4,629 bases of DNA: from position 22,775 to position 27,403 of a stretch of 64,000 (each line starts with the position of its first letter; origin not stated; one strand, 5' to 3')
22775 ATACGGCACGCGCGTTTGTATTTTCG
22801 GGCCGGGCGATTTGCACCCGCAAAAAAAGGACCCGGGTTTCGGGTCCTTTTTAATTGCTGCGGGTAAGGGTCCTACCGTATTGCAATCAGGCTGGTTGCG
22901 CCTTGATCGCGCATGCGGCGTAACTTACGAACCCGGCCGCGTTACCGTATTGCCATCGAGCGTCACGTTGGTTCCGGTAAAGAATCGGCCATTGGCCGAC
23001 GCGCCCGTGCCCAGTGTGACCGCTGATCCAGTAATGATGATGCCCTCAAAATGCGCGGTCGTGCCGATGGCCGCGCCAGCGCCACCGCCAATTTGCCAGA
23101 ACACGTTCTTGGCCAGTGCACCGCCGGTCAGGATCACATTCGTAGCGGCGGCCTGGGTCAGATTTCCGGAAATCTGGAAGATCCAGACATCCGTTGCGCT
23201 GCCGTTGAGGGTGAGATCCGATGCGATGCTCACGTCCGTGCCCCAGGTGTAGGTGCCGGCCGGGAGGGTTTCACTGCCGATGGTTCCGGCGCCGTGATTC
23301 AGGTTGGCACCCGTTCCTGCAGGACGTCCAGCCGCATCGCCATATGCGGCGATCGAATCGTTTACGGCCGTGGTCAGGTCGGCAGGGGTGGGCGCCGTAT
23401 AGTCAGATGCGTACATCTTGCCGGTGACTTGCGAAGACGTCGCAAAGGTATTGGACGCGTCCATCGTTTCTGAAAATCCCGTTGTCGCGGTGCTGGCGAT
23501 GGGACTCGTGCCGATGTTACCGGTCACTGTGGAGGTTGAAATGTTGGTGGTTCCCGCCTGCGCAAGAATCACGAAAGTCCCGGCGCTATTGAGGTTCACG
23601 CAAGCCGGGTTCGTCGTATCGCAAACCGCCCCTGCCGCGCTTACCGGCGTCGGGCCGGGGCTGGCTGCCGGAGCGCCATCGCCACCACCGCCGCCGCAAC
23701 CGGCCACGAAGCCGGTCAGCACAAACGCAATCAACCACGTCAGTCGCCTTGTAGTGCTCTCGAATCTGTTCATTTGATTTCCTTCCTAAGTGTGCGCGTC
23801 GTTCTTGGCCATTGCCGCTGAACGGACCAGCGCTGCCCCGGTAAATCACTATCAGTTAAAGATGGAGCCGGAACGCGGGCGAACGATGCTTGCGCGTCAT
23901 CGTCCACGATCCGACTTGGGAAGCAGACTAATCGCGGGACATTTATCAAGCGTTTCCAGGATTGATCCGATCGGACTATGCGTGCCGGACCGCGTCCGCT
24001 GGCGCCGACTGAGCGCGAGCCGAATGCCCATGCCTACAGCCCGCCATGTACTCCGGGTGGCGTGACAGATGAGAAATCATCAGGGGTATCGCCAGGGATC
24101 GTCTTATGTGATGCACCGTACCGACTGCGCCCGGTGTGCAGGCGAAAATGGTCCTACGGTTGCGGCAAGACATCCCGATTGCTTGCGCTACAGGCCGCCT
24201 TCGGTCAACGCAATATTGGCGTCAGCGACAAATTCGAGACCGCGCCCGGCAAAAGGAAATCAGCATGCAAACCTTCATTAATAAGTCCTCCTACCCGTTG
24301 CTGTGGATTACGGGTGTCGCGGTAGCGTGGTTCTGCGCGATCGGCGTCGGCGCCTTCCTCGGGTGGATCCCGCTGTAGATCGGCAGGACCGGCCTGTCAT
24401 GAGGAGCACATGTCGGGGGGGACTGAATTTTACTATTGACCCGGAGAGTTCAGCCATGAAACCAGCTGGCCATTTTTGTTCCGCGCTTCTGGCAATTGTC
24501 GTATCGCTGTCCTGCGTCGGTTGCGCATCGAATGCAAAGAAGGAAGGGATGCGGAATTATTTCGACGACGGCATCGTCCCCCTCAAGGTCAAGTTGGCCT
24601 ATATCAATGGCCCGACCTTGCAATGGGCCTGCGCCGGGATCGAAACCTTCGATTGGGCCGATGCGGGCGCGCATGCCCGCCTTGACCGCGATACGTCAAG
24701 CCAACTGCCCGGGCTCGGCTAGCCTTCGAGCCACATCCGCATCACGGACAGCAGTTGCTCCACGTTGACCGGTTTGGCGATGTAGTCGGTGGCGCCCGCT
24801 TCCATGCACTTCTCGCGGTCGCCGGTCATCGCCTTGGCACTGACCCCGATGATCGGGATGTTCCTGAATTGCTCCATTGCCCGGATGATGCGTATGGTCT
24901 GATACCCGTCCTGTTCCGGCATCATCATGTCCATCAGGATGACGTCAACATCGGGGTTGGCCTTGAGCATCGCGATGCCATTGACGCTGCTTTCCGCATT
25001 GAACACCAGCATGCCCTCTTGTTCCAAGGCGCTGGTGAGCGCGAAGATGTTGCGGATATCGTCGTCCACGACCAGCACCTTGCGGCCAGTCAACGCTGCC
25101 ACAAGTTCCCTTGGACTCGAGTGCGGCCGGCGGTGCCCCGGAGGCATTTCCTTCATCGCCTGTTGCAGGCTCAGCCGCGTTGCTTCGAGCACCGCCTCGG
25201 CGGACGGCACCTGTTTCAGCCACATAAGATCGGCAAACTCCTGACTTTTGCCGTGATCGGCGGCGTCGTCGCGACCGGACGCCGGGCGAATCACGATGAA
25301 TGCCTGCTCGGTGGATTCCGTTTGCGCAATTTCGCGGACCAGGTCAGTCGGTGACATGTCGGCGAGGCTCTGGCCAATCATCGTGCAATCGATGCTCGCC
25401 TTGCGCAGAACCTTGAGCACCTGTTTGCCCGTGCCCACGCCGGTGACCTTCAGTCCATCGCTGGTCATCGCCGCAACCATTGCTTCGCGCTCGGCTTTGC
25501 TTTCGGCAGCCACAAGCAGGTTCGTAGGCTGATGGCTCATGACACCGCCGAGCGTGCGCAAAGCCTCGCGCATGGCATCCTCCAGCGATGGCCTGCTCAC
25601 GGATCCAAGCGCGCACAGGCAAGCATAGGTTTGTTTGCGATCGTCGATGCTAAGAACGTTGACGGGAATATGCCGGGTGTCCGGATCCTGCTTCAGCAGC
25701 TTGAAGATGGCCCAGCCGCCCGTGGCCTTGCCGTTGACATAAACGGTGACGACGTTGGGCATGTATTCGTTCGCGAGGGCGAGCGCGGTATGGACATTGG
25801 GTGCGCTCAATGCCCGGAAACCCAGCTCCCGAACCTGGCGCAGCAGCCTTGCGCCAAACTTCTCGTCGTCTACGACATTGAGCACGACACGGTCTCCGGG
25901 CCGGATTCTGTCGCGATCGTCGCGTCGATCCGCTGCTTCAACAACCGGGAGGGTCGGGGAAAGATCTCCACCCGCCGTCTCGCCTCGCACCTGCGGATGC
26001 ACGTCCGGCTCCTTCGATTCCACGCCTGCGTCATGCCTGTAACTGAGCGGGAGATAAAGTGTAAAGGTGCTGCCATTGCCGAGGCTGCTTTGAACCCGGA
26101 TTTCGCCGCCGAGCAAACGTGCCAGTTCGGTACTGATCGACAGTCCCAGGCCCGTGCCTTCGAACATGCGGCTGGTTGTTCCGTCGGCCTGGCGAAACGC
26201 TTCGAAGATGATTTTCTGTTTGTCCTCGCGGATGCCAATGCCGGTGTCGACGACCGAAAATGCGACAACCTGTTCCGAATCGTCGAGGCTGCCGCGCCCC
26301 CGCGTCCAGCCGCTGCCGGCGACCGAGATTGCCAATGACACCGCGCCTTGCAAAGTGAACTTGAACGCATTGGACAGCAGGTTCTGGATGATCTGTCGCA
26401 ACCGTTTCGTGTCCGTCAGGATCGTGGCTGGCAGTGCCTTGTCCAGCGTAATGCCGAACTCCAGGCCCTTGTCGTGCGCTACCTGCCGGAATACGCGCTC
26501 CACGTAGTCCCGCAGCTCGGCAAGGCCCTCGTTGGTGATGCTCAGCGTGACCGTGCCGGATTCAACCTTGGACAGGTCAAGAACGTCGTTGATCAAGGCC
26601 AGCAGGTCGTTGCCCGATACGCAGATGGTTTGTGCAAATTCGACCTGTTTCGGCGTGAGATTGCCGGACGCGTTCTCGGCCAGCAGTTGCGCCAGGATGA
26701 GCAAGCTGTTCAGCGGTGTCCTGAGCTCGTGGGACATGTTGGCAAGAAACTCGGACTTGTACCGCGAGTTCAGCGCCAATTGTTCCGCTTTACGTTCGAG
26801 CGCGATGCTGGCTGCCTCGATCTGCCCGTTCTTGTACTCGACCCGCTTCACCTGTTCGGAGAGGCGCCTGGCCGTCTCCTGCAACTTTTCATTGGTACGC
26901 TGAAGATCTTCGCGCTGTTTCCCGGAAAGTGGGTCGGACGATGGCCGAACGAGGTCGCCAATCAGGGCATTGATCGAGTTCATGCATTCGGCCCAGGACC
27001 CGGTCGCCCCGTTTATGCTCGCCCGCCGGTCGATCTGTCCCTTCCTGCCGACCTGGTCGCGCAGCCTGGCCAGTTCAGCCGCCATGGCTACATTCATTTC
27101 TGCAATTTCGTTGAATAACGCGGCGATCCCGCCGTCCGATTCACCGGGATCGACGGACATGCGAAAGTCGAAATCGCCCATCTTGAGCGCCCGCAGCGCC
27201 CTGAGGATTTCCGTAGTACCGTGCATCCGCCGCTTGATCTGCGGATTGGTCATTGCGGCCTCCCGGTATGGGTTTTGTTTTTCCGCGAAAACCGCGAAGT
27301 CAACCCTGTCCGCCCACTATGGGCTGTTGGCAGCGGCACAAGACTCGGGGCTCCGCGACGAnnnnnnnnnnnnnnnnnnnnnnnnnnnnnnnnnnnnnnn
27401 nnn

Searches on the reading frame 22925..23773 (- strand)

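Call 12: search_protein_families(library=pfam, proteins=[window:22925-23773:-], max_evalue=0.001)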
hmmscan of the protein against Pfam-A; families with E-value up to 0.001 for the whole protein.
window:22925-23773:- (282 aa): 1 family
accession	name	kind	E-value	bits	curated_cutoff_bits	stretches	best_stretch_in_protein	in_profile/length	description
PF11999.13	Ice_binding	-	8.2e-62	209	28.7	1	69-278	1-208/208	Ice-binding-like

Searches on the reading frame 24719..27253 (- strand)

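Call 12: search_protein_families(library=pfam, proteins=[window:24719-27253:-], max_evalue=0.001)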
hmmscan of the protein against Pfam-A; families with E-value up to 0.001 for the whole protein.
window:24719-27253:- (844 aa): 3 families
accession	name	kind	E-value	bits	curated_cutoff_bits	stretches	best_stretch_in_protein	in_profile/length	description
PF00072.30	Response_reg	-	8.9e-37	126.1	30.2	2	726-837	1-109/111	Response regulator receiver domain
PF02518.31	HATPase_c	-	7.8e-26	91.1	26.4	1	281-403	2-109/111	Histidine kinase-, DNA gyrase B-, and HSP90-like ATPase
PF00512.31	HisKA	-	6.4e-21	74.6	26.9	1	166-233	2-66/66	His Kinase A (phospho-acceptor) domain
